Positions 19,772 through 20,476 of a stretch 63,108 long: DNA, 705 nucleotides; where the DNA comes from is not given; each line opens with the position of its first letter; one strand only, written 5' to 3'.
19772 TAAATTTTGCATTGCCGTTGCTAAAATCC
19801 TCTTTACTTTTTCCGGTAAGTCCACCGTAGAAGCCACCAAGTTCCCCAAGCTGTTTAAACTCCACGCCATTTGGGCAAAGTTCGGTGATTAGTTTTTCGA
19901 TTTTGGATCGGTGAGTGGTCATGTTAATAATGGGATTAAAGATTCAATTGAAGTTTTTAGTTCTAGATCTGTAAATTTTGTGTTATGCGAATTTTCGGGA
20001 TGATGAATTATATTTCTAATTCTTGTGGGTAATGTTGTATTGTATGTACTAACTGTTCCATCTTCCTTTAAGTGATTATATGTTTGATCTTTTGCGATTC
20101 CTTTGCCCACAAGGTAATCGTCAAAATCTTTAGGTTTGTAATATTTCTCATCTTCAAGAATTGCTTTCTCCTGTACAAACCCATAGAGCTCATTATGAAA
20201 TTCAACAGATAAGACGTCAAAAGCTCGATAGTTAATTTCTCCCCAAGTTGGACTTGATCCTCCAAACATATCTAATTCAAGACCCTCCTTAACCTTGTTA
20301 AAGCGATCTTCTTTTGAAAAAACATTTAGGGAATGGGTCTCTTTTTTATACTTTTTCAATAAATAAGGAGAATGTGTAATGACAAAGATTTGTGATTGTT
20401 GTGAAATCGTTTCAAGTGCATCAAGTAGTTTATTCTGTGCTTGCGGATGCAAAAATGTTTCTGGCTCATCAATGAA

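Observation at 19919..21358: ABC/OLD-type ATPase with an HEPN-like C-terminal module wedged between hsdM and hsdS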

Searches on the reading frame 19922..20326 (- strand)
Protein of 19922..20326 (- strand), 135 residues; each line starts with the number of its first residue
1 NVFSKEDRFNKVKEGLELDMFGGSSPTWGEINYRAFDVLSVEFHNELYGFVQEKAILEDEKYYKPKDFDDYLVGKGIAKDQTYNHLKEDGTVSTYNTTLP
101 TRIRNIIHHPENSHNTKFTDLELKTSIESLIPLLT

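Call 11: search_protein_families(library=pfam, proteins=[window:19922-20326:-], max_evalue=10)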
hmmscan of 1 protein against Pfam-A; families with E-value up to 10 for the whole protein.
window:19922-20326:- (135 aa): 0 families

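Call 18: search_protein_representatives(protein=window:19922-20326:-)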
Query: 135 residues. Proteins with E-value up to 0.001 (for the whole library): 511; up to 1e-10: 141; up to 1e-30: 7. The best 150 are listed.
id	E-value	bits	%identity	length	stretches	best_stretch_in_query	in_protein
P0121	1.3e-49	183.9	66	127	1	10-134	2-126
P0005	1.2e-45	171.0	65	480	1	1-133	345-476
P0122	8.4e-44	165.0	62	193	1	7-134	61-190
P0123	1.1e-39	151.7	61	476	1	3-134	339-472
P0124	2.7e-36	140.7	55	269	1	1-131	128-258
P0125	4.5e-33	130.3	54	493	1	1-133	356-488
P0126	1.3e-31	125.5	52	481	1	2-132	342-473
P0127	4.9e-30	120.4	49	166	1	2-135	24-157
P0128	6.0e-30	120.2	50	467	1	3-132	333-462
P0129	5.5e-29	117.1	50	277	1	14-134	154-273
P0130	1.4e-28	115.7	54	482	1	2-133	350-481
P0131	4.1e-28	114.2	47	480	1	2-133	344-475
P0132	6.3e-27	110.4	49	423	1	19-134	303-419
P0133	9.1e-26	106.6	44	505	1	10-133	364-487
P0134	2.0e-25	105.5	53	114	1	25-134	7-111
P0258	6.7e-11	58.5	40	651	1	28-134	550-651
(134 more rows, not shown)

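Call 25: search_solved_structures(query=A2, max_evalue=10, show_alignments=3)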
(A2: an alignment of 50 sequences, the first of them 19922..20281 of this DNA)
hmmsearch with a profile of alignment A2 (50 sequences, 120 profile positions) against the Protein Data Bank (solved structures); distinct sequences matched with E-value up to 10: 2.
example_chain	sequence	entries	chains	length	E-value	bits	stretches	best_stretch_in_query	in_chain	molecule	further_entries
7qca_SH0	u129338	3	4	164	0.5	13.9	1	63-106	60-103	40S ribosomal protein S7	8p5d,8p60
5xa5_A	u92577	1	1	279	1.2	12.7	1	79-117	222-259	Alpha-catenin-like protein hmp-1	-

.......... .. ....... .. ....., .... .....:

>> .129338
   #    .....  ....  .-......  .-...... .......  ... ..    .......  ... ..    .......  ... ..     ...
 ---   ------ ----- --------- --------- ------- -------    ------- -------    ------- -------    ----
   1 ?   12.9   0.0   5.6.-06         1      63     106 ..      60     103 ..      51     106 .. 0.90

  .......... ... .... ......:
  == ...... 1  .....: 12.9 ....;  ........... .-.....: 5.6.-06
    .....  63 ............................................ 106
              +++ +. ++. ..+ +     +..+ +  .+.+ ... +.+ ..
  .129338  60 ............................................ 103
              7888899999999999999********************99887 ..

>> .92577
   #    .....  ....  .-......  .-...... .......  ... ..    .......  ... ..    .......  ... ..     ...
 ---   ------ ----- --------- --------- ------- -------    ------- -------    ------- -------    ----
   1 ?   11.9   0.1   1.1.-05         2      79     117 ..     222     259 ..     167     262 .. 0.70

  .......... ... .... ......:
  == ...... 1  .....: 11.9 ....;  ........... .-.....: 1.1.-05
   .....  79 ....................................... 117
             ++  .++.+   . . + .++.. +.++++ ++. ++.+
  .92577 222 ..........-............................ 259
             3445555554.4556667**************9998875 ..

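Call 37: search_protein_families(library=padloc, proteins=[window:19922-20326:-], max_evalue=10)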
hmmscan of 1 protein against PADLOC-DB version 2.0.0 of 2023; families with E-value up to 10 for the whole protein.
window:19922-20326:- (135 aa): 1 family
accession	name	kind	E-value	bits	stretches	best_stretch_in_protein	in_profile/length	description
PDLC04901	PDC-S09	-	0.029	13.1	1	46-72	78-104/126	-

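Call 38: predict_structure(alignment_id=A2)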
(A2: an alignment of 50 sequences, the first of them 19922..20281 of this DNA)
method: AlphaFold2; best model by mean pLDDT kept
length: 120 residues; sequences in the alignment: 50
mean_pLDDT: 96.9   pTM: 0.89
mean pLDDT of the five models: 96.9, 96.3, 96.1, 96.1, 95.8
residues with pLDDT >= 90: 116; 70-90: 3; 50-70: 1; < 50: 0
segments of 3 or more residues with pLDDT < 50: none
pLDDT, mean of each block of 10 residues (from residue 1): 88 95 97 98 98 99 98 97 99 98 98 96
secondary structure, 60 per line:
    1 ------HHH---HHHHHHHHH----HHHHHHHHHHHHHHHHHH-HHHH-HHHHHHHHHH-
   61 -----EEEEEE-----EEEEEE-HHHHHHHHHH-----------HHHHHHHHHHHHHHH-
elements in order: H13-21 H26-43 H45-48 H50-59 E66-71 E77-82 H84-93 H105-119

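Call 41: fold_search(model_id=the predicted structure, library=pdb)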
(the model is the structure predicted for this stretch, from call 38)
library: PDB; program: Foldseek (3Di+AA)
matches with E <= 10: 473; with E <= 0.001: 0
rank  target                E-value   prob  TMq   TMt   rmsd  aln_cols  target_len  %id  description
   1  1ijj_B                4.6e-01  0.08  0.16  0.07  13.2       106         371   14  THE X-RAY CRYSTAL STRUCTURE OF THE COMPLEX BETWEEN RABBIT SKELETAL MUSCLE ACTIN AND LATRUNCULIN A AT 2.85 A RESOLUTION (released 2002-04-15)
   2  4m63_E                7.6e-01  0.08  0.16  0.08  13.4       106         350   13  Crystal Structure of a Filament-Like Actin Trimer Bound to the Bacterial Effector VopL (released 2013-10-23)
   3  5mvv_A                8.1e-01  0.07  0.16  0.08  13.5       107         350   15  Crystal structure of Plasmodium falciparum actin I- gelsolin segment 1 -CdATP complex (released 2017-07-12)
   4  9fjm_B                8.5e-01  0.07  0.16  0.08  13.1       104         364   12  Cryo-EM structure of the phalloidin-bound pointed end of the actin filament. (released 2024-09-11)
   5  6yp9_A                9.1e-01  0.08  0.16  0.08  12.8       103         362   14  Rabbit muscle actin in complex with ADF-H and ATP-ATTO-488 (released 2020-12-09)
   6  5i9e_B                9.6e-01  0.05  0.14  0.07  13.7       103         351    9  Crystal structure of a nuclear actin ternary complex (released 2016-07-27)
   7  6i4d_A                1.0e+00  0.06  0.16  0.08  13.5       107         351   15  Crystal Structure of Plasmodium falciparum actin I in the Mg-K-ATP/ADP state (released 2019-06-26)
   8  6i4i_A                1.0e+00  0.06  0.16  0.08  13.5       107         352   15  Crystal Structure of Plasmodium falciparum actin I (F54Y mutant) in the Mg-K-ADP-AlFn state (released 2019-06-26)
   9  6i4f_A                1.1e+00  0.06  0.16  0.07  13.2       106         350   14  Crystal Structure of Plasmodium falciparum actin I (A272W mutant) in the Mg-K-ATP/ADP state (released 2019-06-26)
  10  4b1z_E                1.1e+00  0.06  0.16  0.08  13.3       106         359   14  Structure of the Phactr1 RPEL domain bound to G-actin (released 2012-11-07)
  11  3a5n_C                1.1e+00  0.06  0.16  0.08  12.7       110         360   14  Crystal Structure of a Dictyostelium P109A Ca2+-Actin in Complex with Human Gelsolin Segment 1 (released 2010-10-27)
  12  8esc_A                1.1e+00  0.06  0.16  0.07  13.3       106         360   15  Structure of the Yeast NuA4 Histone Acetyltransferase Complex (released 2022-11-16)
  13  1lcu_B                1.1e+00  0.06  0.16  0.08  13.1       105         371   14  Polylysine Induces an Antiparallel Actin Dimer that Nucleates Filament Assembly: Crystal Structure at 3.5 A Resolution (released 2002-05-01)
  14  1rgi_A                1.2e+00  0.06  0.15  0.08  12.8       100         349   13  Crystal structure of gelsolin domains G1-G3 bound to actin (released 2004-07-27)
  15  1lot_B                1.2e+00  0.06  0.16  0.08  13.2       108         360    9  CRYSTAL STRUCTURE OF THE COMPLEX OF ACTIN WITH VITAMIN D-BINDING PROTEIN (released 2002-07-31)
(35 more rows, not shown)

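Call 45: search_protein_families(library=pfam, alignment_id=A2, max_evalue=10)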
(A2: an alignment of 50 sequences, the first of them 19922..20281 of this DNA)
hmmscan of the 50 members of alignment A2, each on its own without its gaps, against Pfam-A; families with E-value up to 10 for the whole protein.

A. member 1, window:19922-20281:- (120 aa): 0 families

B. families by the number of members that match (of 50 scanned): 44 families (the first 25 are shown)
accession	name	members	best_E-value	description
PF09409.15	PUB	3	0.019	PUB domain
PF00704.34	Glyco_hydro_18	2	0.003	Glycosyl hydrolases family 18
PF09640.15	DUF2027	2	0.0071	Domain of unknown function (DUF2027)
PF25218.1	TseH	1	0.0011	Type VI secretion system effector TseH-like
PF05190.23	MutS_IV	1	0.0042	MutS family domain IV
PF11724.13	YvbH_ext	1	0.0043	YvbH-like oligomerisation region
PF05107.17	Cas_Cas7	1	0.0084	CRISPR-associated protein Cas7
PF12596.13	Tnp_P_element_C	1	0.0085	87kDa Transposase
PF25521.1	HTH_TANC1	1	0.01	TANC1-like, winged helix-turn-helix domain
PF06114.19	Peptidase_M78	1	0.01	IrrE N-terminal-like domain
PF00268.27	Ribonuc_red_sm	1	0.022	Ribonucleotide reductase, small chain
PF16182.10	AbLIM_anchor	1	0.029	Putative adherens-junction anchoring region of AbLIM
PF15881.10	DUF4734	1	0.032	Domain of unknown function (DUF4734)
PF24694.1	LNS2_PITM1-3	1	0.033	PITM 1-3, LNS2 domain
PF22526.2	DUF7000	1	0.035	Domain of unknown function (DUF7000)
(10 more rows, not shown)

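Call 47: fold_search(model_id=the predicted structure, library=viral)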
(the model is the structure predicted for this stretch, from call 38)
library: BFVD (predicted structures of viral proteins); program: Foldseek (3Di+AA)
matches with E <= 10: 576; with E <= 0.001: 0
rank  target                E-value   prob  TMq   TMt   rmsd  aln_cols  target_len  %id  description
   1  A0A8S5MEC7            1.5e-01  0.12  0.19  0.13  13.8       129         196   12  Uncharacterized protein [Siphoviridae sp. ctYh54]
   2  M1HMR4                2.4e-01  0.09  0.18  0.14  14.8       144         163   13  (no name in the UniProt tables at hand)
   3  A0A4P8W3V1            2.5e-01  0.10  0.18  0.07  16.7       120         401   14  (no name in the UniProt tables at hand)
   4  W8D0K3                3.2e-01  0.10  0.21  0.15  15.6       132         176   12  Uncharacterized protein [Erwinia phage PhiEaH1]
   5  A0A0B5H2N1            3.4e-01  0.09  0.18  0.12  14.3       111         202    8  Nucleotide modification associated domain-containing protein [Vibrio phage phi 1]
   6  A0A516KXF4            3.8e-01  0.21  0.21  0.25   9.2        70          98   16  (no name in the UniProt tables at hand)
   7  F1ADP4                6.0e-01  0.16  0.26  0.23  13.4        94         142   19  Uncharacterized protein [Caulobacter phage Cd1]
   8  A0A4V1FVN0            6.0e-01  0.13  0.23  0.08  14.3       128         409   12  (no name in the UniProt tables at hand)
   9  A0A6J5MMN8            6.3e-01  0.08  0.19  0.13  11.8       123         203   13  Uncharacterized protein [uncultured Caudovirales phage]
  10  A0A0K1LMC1            6.7e-01  0.07  0.16  0.18  15.0       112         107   12  (no name in the UniProt tables at hand)
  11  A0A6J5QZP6            6.7e-01  0.07  0.15  0.13  19.3        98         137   13  Uncharacterized protein [uncultured Caudovirales phage]
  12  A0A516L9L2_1          7.1e-01  0.09  0.20  0.03  12.7       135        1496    8  (no name in the UniProt tables at hand)
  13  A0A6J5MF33            7.5e-01  0.14  0.26  0.25  10.6       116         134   16  Uncharacterized protein [uncultured Caudovirales phage]
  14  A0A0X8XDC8            7.5e-01  0.11  0.25  0.14  16.7       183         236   10  (no name in the UniProt tables at hand)
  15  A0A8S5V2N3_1          7.5e-01  0.08  0.22  0.04  16.8       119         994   12  Structural protein [CrAss-like virus sp. ctelJ1]
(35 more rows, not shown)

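Call 77: search_protein_families(library=phrogs, proteins=[window:19922-20281:-], max_evalue=0.01)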
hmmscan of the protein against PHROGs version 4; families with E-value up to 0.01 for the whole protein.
window:19922-20281:- (120 aa): 0 families
